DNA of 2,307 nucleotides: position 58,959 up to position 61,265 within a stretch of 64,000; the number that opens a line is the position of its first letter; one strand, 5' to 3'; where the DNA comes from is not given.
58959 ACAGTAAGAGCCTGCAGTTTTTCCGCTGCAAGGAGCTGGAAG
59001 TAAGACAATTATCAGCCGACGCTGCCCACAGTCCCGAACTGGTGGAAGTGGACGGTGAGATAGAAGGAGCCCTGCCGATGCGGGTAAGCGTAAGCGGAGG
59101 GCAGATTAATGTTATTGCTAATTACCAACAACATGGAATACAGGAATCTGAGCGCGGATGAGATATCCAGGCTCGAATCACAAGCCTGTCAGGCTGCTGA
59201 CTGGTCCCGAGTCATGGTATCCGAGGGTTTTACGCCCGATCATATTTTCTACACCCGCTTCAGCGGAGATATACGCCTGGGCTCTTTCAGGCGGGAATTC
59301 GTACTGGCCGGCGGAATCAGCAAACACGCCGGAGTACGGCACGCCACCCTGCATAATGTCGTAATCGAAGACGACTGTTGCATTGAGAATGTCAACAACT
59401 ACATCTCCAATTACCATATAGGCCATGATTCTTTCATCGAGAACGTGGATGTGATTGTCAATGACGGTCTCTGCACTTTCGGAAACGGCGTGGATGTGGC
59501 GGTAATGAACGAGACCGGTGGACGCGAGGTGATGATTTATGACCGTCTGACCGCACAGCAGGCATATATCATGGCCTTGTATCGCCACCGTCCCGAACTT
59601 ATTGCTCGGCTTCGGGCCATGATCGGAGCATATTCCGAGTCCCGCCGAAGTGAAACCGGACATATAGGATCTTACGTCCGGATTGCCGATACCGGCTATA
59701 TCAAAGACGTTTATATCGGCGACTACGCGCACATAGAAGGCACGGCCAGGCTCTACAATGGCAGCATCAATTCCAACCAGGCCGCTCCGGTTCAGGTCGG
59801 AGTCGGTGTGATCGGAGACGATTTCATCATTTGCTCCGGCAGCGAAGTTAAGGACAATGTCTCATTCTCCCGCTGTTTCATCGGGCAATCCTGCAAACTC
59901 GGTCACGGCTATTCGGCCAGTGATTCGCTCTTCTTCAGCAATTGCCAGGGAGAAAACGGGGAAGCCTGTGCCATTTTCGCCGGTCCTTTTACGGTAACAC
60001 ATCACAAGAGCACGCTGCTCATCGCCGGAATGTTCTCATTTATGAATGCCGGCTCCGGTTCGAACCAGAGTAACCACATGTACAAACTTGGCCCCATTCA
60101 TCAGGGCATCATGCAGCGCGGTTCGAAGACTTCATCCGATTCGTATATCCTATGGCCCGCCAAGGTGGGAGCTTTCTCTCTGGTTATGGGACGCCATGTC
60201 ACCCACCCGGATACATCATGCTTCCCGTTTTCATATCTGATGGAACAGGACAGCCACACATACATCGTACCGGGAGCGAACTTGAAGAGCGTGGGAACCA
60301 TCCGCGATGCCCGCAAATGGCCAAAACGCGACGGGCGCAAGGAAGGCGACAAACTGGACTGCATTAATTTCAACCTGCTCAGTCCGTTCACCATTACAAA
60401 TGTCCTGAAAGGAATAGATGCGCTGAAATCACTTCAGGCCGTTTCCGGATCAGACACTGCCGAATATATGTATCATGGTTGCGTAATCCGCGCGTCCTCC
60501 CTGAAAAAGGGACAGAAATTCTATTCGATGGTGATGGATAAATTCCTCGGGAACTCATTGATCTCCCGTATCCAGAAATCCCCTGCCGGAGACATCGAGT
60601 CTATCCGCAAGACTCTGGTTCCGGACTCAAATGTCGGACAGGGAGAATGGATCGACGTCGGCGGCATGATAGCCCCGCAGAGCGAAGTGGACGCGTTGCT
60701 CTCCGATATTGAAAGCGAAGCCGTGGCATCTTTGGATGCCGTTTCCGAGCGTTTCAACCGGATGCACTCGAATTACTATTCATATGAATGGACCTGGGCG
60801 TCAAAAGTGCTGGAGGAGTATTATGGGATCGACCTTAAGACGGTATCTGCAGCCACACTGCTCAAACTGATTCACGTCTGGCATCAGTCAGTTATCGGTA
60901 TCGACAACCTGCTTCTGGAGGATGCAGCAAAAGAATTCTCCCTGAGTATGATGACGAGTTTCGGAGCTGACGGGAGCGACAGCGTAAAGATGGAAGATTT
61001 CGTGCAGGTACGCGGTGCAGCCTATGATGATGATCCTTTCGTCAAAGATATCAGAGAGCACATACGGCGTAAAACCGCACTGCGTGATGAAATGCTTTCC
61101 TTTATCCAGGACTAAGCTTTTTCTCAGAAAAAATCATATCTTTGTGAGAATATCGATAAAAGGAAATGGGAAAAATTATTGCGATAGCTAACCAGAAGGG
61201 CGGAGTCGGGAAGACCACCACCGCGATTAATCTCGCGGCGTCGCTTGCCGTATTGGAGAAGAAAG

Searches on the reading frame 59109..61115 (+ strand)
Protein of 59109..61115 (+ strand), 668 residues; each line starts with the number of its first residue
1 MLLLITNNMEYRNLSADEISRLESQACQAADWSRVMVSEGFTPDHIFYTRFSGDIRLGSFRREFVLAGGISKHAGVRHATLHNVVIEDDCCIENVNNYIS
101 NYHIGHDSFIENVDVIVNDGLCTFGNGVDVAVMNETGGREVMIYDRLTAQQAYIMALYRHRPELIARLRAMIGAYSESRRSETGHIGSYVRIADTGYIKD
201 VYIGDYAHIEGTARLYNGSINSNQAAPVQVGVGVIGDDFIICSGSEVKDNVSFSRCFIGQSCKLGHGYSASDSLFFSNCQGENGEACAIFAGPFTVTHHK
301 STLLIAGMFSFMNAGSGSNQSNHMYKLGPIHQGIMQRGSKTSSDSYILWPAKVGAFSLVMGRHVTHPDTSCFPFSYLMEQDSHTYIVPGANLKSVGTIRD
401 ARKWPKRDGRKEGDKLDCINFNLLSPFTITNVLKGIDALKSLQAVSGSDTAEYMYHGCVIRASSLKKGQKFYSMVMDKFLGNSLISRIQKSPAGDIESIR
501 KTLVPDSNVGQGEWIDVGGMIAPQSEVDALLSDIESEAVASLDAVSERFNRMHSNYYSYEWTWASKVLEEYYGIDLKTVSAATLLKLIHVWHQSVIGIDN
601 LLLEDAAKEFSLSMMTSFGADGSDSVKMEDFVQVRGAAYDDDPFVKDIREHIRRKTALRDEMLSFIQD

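Call 4: search_protein_families(library=pfam, proteins=[window:59109-61115:+])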
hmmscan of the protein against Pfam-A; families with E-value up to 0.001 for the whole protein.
window:59109-61115:+ (668 aa): 3 families
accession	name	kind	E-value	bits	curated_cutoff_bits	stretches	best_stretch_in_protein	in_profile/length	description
PF16314.11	DUF4954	-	1.2e-220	733.1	26.2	1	11-443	1-433/433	Domain of unknown function (DUF4954)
PF20683.2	DUF6819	-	2.6e-58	196.9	23.5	1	497-664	3-169/171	Domain of unknown function (DUF6819)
PF25084.1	LbH_EIF2B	-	4.9e-06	26.9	54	1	234-280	17-63/105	EIF2B subunit epsilon LbH domain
